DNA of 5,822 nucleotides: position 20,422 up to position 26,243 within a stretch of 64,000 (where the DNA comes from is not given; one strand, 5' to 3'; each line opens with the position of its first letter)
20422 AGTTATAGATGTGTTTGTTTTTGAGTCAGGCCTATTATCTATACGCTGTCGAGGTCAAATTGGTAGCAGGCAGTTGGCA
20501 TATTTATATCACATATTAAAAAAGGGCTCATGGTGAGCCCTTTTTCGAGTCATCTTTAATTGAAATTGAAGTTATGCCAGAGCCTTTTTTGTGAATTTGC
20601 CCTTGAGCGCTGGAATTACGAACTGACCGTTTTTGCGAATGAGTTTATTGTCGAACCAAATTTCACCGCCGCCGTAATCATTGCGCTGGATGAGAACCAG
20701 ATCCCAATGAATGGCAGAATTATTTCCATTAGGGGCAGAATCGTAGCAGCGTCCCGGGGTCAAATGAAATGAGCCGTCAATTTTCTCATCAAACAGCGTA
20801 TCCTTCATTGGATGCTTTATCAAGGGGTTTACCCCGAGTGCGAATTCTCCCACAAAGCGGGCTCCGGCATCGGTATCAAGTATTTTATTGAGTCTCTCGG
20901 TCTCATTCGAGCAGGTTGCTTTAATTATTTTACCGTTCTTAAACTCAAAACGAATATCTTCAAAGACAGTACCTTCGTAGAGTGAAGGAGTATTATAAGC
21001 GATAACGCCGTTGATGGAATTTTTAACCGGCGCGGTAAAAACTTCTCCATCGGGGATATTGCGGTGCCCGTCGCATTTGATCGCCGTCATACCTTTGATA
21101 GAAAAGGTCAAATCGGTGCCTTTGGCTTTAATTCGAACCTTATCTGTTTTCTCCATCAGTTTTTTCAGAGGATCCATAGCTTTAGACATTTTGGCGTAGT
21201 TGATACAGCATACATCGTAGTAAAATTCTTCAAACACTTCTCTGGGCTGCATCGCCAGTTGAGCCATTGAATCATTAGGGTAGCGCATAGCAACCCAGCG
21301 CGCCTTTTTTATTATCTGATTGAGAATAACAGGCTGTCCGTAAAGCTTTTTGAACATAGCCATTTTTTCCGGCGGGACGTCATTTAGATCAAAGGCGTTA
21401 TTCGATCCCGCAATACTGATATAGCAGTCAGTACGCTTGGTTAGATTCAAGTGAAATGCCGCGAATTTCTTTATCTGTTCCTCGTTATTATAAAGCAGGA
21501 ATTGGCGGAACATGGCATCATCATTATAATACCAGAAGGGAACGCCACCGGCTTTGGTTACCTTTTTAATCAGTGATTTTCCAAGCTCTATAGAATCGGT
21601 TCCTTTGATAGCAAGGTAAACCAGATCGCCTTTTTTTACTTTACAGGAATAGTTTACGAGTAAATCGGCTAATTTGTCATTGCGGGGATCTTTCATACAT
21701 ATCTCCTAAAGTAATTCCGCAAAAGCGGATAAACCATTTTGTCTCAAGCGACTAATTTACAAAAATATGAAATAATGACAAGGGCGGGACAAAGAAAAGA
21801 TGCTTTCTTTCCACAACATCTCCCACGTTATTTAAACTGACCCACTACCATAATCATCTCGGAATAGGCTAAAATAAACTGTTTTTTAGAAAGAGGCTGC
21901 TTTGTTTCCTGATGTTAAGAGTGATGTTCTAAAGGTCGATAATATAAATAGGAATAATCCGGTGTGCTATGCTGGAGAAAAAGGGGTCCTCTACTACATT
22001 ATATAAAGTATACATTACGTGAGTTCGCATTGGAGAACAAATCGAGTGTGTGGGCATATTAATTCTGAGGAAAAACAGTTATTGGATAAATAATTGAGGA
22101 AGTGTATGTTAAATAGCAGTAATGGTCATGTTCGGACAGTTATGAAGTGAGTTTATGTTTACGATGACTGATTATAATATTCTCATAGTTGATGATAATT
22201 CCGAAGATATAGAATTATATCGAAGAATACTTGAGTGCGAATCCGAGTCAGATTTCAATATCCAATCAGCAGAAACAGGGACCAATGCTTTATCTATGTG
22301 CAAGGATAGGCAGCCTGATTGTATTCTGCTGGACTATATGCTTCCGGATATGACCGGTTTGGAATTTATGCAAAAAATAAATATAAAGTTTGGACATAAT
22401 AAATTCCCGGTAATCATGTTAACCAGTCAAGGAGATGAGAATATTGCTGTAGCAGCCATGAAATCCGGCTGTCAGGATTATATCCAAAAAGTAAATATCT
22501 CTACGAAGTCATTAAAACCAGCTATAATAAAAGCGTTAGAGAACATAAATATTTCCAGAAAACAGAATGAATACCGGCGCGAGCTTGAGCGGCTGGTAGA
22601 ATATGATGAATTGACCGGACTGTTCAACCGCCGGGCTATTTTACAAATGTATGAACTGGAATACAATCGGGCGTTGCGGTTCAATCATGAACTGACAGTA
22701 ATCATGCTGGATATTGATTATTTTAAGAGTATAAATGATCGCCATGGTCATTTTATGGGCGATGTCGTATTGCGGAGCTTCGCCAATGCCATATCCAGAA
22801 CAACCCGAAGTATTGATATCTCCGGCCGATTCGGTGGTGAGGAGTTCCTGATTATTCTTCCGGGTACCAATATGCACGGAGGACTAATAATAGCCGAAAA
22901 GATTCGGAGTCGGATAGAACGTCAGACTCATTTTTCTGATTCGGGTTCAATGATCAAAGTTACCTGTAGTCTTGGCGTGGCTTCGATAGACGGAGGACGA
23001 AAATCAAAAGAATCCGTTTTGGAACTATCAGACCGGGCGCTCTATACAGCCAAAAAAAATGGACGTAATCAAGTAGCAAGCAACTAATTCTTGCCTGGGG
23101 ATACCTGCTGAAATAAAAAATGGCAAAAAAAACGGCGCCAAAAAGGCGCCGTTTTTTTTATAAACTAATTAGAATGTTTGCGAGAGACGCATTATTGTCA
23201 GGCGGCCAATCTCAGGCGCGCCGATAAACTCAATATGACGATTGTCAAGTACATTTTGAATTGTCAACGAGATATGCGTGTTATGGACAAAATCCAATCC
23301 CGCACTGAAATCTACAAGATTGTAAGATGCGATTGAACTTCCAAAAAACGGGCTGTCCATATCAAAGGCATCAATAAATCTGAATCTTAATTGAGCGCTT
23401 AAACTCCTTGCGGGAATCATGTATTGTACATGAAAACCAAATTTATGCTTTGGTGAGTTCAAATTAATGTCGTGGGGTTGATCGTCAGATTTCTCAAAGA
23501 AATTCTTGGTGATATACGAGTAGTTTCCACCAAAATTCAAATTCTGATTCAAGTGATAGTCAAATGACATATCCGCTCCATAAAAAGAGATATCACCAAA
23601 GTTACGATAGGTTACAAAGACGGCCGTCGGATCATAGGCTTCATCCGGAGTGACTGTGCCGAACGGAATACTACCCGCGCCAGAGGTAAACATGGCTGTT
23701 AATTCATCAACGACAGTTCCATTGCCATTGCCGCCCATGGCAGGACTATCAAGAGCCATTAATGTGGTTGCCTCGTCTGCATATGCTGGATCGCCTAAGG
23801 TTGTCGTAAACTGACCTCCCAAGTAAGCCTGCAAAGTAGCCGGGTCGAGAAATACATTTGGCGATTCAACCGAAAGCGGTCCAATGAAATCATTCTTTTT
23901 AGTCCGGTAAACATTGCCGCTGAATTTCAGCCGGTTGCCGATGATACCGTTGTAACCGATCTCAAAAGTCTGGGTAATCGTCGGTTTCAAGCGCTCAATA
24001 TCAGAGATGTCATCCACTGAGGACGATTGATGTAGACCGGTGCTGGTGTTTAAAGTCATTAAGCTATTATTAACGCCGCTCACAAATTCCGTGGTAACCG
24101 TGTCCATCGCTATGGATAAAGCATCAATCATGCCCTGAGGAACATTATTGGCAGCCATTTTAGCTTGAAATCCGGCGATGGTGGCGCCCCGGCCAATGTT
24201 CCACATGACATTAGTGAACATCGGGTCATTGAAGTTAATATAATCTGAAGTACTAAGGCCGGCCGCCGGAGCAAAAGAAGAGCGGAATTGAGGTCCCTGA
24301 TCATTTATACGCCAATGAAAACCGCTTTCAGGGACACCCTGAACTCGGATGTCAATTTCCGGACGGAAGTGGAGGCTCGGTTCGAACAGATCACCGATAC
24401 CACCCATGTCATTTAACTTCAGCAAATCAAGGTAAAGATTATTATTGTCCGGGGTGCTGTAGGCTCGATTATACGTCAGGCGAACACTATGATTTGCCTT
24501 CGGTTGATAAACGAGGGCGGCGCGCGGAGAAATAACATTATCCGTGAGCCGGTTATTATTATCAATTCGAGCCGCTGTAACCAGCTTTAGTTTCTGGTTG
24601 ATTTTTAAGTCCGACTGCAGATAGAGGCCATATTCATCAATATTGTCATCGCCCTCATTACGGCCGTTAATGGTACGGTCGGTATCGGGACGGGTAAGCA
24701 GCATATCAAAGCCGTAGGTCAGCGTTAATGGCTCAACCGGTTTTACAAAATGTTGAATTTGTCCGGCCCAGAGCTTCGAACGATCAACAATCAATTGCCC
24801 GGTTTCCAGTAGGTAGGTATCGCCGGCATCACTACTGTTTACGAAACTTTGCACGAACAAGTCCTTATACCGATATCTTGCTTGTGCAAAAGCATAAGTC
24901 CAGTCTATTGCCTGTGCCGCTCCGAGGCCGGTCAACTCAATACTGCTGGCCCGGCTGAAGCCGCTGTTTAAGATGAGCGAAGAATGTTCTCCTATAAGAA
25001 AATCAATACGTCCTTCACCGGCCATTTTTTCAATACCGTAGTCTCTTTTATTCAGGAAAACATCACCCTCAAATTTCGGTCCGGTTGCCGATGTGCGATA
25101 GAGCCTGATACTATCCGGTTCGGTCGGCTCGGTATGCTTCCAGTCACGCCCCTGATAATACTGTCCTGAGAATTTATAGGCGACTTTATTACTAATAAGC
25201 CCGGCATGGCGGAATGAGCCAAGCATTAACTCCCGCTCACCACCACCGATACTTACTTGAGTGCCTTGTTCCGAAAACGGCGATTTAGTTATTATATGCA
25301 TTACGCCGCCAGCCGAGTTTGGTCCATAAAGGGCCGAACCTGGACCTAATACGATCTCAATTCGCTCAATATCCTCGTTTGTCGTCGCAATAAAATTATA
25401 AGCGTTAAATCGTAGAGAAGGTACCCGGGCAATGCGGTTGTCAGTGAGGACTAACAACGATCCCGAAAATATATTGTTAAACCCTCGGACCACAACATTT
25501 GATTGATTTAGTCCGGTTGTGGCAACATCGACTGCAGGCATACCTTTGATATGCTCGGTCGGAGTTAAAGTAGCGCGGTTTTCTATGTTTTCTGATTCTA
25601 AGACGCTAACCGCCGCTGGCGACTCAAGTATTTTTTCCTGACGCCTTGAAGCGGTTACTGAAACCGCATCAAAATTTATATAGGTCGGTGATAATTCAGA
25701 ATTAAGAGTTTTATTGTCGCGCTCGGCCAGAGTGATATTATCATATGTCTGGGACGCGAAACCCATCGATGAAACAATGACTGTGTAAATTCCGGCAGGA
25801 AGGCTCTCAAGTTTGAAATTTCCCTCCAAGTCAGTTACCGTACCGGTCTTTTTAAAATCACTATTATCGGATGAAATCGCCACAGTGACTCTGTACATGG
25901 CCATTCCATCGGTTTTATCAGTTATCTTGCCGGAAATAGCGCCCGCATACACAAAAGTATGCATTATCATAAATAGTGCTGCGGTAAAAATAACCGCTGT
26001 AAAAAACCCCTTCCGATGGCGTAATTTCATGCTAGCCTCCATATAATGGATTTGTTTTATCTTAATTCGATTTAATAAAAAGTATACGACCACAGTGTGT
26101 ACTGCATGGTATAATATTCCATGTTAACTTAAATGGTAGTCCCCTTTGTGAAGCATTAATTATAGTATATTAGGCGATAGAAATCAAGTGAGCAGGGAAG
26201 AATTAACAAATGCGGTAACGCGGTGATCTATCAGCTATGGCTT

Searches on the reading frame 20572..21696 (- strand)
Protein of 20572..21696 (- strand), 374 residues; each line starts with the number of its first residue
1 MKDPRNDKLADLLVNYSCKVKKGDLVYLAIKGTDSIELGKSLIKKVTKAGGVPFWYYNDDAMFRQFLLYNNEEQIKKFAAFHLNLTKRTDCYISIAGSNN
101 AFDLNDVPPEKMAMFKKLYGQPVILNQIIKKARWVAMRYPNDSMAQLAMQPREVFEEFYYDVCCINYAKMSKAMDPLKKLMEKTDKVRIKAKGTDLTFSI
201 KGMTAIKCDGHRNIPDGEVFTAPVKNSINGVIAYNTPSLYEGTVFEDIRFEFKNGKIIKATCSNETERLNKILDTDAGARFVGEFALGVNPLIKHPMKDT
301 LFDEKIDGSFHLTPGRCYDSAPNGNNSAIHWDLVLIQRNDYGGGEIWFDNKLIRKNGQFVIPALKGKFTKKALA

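Call 17: search_protein_families(library=pfam, proteins=[window:20572-21696:-], max_evalue=0.00001)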
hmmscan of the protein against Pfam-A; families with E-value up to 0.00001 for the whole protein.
window:20572-21696:- (374 aa): 1 family
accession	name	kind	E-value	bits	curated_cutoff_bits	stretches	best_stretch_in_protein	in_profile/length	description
PF02073.20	Peptidase_M29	-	3.5e-57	194.5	27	1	5-336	4-383/406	Thermophilic metalloprotease (M29)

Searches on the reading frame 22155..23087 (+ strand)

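Call 17: search_protein_families(library=pfam, proteins=[window:22155-23087:+], max_evalue=0.00001)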
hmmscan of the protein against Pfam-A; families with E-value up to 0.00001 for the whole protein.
window:22155-23087:+ (310 aa): 2 families
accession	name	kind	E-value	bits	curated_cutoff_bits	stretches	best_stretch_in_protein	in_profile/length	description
PF00990.26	GGDEF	-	5.4e-44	150.2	23.8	1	149-306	2-161/161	Diguanylate cyclase, GGDEF domain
PF00072.30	Response_reg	-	7.9e-24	84.4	30.2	1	9-113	1-100/111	Response regulator receiver domain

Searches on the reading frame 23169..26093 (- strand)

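Call 17: search_protein_families(library=pfam, proteins=[window:23169-26093:-], max_evalue=0.00001)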
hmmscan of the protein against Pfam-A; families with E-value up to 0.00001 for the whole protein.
window:23169-26093:- (974 aa): 4 families
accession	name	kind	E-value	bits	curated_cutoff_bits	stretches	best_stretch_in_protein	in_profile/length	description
PF00593.30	TonB_dep_Rec_b-barrel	-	1.5e-27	98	27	2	397-556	76-252/436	TonB dependent receptor-like, beta-barrel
PF07715.20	Plug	-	1.6e-17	64.4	23.9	1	156-264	3-107/107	TonB-dependent Receptor Plug Domain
PF13620.12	CarboxypepD_reg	-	8.8e-16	58.5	32.3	1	53-134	2-81/82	Carboxypeptidase regulatory-like domain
PF13715.12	CarbopepD_reg_2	-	5.9e-14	52.3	32.2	1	53-146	1-88/88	CarboxypepD_reg-like domain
